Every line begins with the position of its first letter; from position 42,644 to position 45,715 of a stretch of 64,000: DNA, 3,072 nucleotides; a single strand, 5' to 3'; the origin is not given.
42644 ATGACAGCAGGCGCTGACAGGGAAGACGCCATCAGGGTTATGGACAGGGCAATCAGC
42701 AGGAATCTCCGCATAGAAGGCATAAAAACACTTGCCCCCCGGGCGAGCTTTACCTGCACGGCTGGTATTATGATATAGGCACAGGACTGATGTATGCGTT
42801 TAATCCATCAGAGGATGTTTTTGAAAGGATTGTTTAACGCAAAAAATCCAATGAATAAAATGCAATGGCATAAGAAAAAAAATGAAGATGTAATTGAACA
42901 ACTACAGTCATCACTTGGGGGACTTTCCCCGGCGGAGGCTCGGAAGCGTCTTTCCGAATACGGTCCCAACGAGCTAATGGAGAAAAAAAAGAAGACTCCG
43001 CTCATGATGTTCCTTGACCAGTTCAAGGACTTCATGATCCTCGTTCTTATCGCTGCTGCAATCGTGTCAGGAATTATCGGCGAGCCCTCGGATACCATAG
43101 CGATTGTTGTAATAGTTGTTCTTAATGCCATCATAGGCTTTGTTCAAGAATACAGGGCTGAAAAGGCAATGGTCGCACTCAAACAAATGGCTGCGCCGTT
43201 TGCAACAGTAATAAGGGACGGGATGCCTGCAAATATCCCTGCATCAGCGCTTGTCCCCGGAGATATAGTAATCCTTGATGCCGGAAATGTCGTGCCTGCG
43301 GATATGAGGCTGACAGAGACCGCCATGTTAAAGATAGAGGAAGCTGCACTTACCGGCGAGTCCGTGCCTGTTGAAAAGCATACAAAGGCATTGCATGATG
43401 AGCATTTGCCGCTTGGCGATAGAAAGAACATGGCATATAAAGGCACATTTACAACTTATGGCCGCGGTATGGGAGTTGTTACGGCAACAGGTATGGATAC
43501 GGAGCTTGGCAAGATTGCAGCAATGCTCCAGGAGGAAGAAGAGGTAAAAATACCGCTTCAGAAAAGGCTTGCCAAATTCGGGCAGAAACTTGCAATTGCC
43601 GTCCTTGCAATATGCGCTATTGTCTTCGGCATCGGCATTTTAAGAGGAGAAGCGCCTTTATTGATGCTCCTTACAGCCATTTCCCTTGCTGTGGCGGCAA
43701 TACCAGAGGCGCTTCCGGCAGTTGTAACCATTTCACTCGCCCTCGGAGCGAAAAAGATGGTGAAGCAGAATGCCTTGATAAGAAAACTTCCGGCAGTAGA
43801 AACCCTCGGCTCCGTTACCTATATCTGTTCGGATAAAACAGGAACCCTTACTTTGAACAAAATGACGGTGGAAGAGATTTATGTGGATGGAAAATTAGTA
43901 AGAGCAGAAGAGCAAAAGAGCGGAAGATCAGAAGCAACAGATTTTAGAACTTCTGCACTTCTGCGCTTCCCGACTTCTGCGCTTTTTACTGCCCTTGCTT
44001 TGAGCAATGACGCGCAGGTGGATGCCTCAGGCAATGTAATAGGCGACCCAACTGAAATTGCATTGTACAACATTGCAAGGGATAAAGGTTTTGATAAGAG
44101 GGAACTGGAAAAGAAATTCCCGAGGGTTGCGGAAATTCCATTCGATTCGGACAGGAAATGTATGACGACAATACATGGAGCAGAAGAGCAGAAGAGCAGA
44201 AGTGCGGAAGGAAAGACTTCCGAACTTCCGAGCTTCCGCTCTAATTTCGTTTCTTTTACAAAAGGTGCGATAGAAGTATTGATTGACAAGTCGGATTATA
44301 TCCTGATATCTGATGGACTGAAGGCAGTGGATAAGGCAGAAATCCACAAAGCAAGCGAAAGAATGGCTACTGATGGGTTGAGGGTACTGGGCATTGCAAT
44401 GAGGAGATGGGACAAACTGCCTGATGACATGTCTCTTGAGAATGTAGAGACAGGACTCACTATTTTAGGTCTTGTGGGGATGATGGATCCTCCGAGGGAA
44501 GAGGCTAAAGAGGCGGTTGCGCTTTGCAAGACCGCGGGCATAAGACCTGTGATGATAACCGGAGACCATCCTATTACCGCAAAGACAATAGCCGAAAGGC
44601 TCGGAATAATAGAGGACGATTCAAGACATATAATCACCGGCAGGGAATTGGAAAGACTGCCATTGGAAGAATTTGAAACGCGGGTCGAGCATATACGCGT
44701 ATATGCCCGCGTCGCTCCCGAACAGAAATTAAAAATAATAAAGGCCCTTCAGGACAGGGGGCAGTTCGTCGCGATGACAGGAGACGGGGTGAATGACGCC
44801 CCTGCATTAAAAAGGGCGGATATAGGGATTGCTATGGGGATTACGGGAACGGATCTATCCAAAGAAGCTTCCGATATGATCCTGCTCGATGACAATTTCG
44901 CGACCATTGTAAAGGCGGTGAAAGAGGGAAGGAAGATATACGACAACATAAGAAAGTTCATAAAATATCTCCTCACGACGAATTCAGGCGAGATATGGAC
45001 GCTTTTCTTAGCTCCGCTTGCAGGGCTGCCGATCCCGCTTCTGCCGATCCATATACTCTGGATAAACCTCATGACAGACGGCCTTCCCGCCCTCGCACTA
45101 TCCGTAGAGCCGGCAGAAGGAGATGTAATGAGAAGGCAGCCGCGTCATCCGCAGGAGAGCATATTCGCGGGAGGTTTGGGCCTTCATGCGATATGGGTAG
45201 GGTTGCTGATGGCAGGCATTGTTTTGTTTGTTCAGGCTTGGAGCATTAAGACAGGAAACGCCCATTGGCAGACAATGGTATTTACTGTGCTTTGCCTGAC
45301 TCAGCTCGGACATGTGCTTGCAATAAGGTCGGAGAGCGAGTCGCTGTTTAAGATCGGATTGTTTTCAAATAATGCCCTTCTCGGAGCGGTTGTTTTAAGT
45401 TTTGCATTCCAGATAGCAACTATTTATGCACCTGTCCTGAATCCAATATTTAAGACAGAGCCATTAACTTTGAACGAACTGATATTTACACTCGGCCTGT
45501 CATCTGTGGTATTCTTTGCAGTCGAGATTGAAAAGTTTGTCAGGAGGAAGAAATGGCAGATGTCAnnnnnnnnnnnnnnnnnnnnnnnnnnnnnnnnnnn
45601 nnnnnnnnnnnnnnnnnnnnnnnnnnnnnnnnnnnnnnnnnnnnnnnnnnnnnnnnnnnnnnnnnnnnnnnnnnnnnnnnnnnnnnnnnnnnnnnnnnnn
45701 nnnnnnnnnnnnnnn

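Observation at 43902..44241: Two hairpin-forming octad repeats inserted in frame into the P-type ATPase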

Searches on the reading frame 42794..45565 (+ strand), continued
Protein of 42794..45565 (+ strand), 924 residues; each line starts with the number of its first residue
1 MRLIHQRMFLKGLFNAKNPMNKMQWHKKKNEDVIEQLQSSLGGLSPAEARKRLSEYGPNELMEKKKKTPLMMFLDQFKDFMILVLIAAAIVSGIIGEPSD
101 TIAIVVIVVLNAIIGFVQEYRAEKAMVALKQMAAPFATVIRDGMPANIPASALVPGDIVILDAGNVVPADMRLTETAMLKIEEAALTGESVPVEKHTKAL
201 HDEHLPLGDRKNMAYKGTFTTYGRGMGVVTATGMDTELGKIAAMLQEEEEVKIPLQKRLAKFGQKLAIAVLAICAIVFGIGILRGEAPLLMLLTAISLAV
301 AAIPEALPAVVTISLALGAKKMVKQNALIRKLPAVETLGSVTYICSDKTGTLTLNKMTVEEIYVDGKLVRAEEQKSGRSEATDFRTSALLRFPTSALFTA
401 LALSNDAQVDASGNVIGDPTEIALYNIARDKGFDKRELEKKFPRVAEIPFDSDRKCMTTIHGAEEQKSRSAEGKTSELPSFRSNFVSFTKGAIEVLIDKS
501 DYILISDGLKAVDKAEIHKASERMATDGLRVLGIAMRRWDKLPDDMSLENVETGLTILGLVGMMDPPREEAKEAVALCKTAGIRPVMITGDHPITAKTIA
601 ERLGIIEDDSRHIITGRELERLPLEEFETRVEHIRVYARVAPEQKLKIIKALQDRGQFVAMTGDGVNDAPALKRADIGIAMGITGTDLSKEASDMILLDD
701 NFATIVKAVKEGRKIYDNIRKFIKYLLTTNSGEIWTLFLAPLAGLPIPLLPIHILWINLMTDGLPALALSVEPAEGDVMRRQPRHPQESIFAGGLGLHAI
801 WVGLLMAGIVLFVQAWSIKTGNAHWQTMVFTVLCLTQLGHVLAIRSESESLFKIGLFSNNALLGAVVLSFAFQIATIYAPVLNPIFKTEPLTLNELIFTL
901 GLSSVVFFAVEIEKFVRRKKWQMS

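Call 44: find_encoding_contigs(protein=P0052, flank=3000, max_places=1)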
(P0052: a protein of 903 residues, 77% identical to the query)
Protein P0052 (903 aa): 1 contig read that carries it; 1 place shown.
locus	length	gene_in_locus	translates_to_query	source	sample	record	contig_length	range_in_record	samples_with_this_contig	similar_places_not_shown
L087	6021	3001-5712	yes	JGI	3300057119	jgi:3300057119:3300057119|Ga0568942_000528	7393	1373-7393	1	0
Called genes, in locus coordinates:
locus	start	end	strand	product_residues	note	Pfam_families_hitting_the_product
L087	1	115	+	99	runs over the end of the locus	PF13453:Zn_ribbon_TFIIB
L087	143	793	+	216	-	PF01169:GDT1, PF01925:TauE (faint), PF01169:GDT1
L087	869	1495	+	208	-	PF13462:Thioredoxin_4 (faint), PF01323:DSBA (weak)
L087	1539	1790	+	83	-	PF13453:Zn_ribbon_TFIIB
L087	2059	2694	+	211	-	PF00484:Pro_CA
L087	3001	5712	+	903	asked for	PF00690:Cation_ATPase_N, PF00122:E1-E2_ATPase, PF13246:Cation_ATPase, PF00702:Hydrolase, PF08282:Hydrolase_3 (faint), PF00689:Cation_ATPase_C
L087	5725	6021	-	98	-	?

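Call 45: find_encoding_contigs(protein=P0056, flank=3000, max_places=1)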
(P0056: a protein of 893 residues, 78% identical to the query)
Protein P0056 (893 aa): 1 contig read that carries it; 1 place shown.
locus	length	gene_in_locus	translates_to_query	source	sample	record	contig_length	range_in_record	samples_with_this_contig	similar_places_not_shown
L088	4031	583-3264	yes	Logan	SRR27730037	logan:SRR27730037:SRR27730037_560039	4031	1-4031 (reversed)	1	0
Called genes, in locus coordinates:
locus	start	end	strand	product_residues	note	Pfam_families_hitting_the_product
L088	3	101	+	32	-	?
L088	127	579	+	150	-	PF03350:UPF0114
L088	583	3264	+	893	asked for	PF00690:Cation_ATPase_N, PF00122:E1-E2_ATPase, PF00702:Hydrolase, PF13246:Cation_ATPase, PF00689:Cation_ATPase_C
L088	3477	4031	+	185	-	?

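Call 46: find_encoding_contigs(protein=P0090, flank=3000, max_places=1)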
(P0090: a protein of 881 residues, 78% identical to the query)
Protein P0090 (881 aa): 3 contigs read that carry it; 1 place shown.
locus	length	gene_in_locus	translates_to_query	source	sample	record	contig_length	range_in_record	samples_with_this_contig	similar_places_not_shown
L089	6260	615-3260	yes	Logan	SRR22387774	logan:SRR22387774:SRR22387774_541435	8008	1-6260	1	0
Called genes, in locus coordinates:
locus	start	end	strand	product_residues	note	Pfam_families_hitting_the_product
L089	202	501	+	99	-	PF13453:Zn_ribbon_TFIIB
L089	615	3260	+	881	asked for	PF00690:Cation_ATPase_N, PF00122:E1-E2_ATPase, PF00702:Hydrolase, PF13246:Cation_ATPase, PF00689:Cation_ATPase_C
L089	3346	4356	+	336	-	PF12849:PBP_like_2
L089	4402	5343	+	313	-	PF00528:BPD_transp_1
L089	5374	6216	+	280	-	PF00528:BPD_transp_1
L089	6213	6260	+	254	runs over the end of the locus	PF00005:ABC_tran, PF02463:SMC_N (faint), PF13401:AAA_22 (weak), PF13304:AAA_21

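Call 47: find_encoding_contigs(protein=P0034, flank=3000, max_places=1)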
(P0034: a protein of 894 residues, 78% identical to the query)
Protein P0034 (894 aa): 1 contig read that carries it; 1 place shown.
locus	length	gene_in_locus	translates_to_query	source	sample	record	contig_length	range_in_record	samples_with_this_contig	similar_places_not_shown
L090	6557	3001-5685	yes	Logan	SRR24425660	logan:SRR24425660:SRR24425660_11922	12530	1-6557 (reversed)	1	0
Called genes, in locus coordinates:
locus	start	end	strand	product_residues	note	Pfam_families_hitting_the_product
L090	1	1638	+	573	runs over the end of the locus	PF19864:Radical_SAM_N2, PF04055:Radical_SAM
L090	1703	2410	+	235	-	PF01168:Ala_racemase_N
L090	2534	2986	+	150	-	PF03350:UPF0114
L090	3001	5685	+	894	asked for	PF00690:Cation_ATPase_N, PF00122:E1-E2_ATPase, PF00702:Hydrolase, PF13246:Cation_ATPase, PF00689:Cation_ATPase_C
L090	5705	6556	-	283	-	?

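Call 56: search_protein_families(library=pfam, proteins=[L019:16670-17740:+, L022:8254-9351:+, L024:14899-15762:-], max_evalue=0.001)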
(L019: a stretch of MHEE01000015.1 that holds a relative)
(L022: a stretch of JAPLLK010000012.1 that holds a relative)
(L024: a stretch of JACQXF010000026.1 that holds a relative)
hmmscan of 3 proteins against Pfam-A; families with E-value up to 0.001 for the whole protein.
L019:16670-17740:+ (357 aa): 3 families
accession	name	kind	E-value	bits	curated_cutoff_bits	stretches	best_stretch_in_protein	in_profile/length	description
PF00814.31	TsaD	-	5.6e-96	321.7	24.8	1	25-332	1-263/264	tRNA N6-adenosine threonylcarbamoyltransferase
PF22521.2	HypF_C_2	-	2.7e-08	34.3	27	1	255-326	163-234/241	Carbamoyltransferase, Kae1-like Domain, second subdomain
PF02543.21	Carbam_trans_N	-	5.6e-08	33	24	1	256-312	274-327/346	Carbamoyltransferase N-terminus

L022:8254-9351:+ (366 aa): 3 families
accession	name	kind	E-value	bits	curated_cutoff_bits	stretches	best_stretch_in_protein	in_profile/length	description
PF00814.31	TsaD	-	4e-95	319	24.8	1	26-341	2-263/264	tRNA N6-adenosine threonylcarbamoyltransferase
PF22521.2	HypF_C_2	-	1.1e-07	32.3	27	1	264-333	163-232/241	Carbamoyltransferase, Kae1-like Domain, second subdomain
PF02543.21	Carbam_trans_N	-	1.8e-07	31.3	24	1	265-321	274-327/346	Carbamoyltransferase N-terminus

L024:14899-15762:- (288 aa): 3 families
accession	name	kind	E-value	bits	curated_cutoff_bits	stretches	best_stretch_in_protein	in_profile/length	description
PF06508.19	QueC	-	4.1e-70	236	22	1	15-222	1-189/210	Queuosine biosynthesis protein QueC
PF00733.27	Asn_synthase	-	1.2e-07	32.2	21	1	16-72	20-77/354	Asparagine synthase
PF02540.23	NAD_synthase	-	0.00025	20.7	21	1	12-72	17-79/242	NAD synthase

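Call 60: find_encoding_contigs(protein=P0069, flank=2000, max_places=1)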
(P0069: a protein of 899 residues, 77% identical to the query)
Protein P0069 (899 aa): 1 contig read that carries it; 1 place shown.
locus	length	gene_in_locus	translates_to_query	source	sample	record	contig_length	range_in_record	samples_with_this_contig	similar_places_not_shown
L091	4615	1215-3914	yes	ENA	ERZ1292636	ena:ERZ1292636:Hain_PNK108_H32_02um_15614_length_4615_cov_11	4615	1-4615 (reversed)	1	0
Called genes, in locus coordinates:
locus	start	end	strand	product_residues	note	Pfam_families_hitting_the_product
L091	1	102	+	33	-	?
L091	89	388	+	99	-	PF13453:Zn_ribbon_TFIIB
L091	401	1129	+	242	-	PF01925:TauE (faint), PF01169:GDT1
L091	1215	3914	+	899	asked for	PF00690:Cation_ATPase_N, PF00122:E1-E2_ATPase, PF13246:Cation_ATPase, PF00702:Hydrolase, PF00689:Cation_ATPase_C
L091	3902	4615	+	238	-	?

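Call 61: find_encoding_contigs(protein=P0092, flank=2000, max_places=1)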
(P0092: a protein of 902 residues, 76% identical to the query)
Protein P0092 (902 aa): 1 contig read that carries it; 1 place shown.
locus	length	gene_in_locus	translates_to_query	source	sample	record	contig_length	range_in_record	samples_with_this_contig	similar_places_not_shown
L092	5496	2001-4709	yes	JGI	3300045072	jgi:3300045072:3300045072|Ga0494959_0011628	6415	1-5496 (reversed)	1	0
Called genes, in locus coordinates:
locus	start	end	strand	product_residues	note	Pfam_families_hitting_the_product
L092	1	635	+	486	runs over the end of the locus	PF14010:PEPcase_2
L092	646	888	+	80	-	PF09656:PGPGW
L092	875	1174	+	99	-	PF13453:Zn_ribbon_TFIIB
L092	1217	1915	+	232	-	PF01169:GDT1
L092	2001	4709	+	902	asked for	PF00690:Cation_ATPase_N, PF00122:E1-E2_ATPase, PF13246:Cation_ATPase, PF00702:Hydrolase, PF00689:Cation_ATPase_C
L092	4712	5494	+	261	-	?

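Call 62: find_encoding_contigs(protein=P0096, flank=2000, max_places=1)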
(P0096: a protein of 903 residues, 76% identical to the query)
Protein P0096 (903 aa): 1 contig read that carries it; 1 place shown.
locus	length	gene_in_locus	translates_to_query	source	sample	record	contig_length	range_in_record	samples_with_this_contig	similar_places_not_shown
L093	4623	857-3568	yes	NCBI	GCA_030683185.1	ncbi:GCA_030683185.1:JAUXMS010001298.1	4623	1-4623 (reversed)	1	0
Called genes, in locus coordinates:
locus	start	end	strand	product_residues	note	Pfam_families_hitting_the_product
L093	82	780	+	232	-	PF01169:GDT1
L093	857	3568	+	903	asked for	PF00690:Cation_ATPase_N, PF00122:E1-E2_ATPase, PF13246:Cation_ATPase, PF00702:Hydrolase, PF00689:Cation_ATPase_C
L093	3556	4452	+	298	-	PF01259:SAICAR_synt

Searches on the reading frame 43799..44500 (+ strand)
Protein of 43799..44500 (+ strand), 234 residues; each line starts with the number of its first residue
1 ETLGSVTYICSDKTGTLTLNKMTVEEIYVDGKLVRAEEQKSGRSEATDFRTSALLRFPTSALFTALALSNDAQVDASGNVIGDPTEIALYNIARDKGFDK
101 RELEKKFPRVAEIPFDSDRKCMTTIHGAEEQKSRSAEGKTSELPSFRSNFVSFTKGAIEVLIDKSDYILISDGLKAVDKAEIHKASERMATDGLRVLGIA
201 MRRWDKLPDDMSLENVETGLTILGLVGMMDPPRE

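Call 31: search_solved_structures(query=window:43799-44500:+, max_evalue=1e-10, show_alignments=3)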
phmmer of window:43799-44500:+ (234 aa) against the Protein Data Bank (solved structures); distinct sequences matched with E-value up to 1e-10: 44.
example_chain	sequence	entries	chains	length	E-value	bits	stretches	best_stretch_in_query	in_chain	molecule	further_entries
9euq_A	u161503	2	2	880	2.3e-26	96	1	1-234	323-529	Calcium-transporting ATPase lmo0841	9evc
6zhf_A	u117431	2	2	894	2.4e-26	95.9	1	1-234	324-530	Calcium-transporting ATPase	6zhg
6zhh_A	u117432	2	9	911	3e-26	95.6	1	1-234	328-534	Calcium-transporting ATPase | Calcium-transporting ATPase lmo0841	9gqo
2xzb_A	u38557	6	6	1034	2.1e-16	63.5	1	1-233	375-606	POTASSIUM-TRANSPORTING ATPASE ALPHA CHAIN 1 | Potassium-transporting ATPase alpha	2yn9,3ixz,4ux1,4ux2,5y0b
9vvo_A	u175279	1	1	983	3.5e-16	62.7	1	1-233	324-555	Sodium/potassium-transporting ATPase subunit alpha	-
7efn_A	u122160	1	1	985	3.5e-16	62.7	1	1-233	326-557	Sodium/potassium-transporting ATPase subunit alpha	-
7efm_A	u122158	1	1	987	3.5e-16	62.7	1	1-233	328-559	Sodium/potassium-transporting ATPase subunit alpha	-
7efl_A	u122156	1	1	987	3.5e-16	62.7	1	1-233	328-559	Sodium/potassium-transporting ATPase subunit alpha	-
7et1_A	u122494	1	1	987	3.5e-16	62.7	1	1-233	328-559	Sodium/potassium-transporting ATPase subunit alpha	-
6jxk_A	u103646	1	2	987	3.5e-16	62.7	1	1-233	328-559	Potassium-transporting ATPase alpha chain 1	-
6jxh_A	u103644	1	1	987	3.5e-16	62.7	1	1-233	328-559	Potassium-transporting ATPase alpha chain 1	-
6jxi_A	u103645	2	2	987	3.5e-16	62.7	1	1-233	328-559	Potassium-transporting ATPase alpha chain 1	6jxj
8ijv_A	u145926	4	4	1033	3.9e-16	62.5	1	1-233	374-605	Sodium/potassium-transporting ATPase subunit alpha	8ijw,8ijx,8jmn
8wa5_A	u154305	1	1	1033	3.9e-16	62.5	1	1-233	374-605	Sodium/potassium-transporting ATPase subunit alpha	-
5ylu_A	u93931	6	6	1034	4e-16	62.5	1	1-233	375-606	Potassium-transporting ATPase alpha chain 1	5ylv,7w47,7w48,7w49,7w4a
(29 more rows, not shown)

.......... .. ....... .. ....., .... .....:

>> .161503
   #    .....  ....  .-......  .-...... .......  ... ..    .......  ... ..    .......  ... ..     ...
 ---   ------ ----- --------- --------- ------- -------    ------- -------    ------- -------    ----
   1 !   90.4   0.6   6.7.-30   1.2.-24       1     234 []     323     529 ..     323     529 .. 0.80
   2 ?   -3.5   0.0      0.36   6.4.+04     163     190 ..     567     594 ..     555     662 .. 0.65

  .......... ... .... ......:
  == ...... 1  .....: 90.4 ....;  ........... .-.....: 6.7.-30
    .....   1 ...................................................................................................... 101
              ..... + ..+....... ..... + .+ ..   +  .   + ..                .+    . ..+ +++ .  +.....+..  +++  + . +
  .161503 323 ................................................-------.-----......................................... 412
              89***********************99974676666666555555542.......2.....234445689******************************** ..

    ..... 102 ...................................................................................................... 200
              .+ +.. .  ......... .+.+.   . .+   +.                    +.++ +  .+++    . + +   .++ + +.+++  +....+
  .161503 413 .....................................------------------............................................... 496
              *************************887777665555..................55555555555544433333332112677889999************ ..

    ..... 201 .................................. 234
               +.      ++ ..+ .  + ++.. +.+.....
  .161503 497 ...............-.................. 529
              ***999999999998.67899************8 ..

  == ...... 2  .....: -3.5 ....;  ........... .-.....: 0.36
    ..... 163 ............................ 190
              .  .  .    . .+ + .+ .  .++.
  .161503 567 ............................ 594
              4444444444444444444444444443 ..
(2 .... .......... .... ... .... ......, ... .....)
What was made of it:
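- On Rickettsia palindromic elements (RPE): Gaps against the LMCA1 sequence at both sites (call 31).
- On P2-type Ca2+-ATPase (host gene): Best PDB relative is LMCA1, E 2e-26 for the N/P segment (call 31).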

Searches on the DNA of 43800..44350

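Call 78: search_rna_families(source=window, start=43800, end=44350, threshold=evalue, max_evalue=1)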
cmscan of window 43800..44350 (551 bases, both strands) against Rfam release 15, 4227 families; matches with E-value up to 1: 1.
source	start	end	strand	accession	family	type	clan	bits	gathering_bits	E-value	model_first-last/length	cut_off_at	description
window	44178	44251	-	RF00781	mir-505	Gene; miRNA;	-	21.5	60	0.065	1-83/83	no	mir-505 microRNA precursor family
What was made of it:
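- On Rickettsia palindromic elements (RPE): Rfam has no match (call 78).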
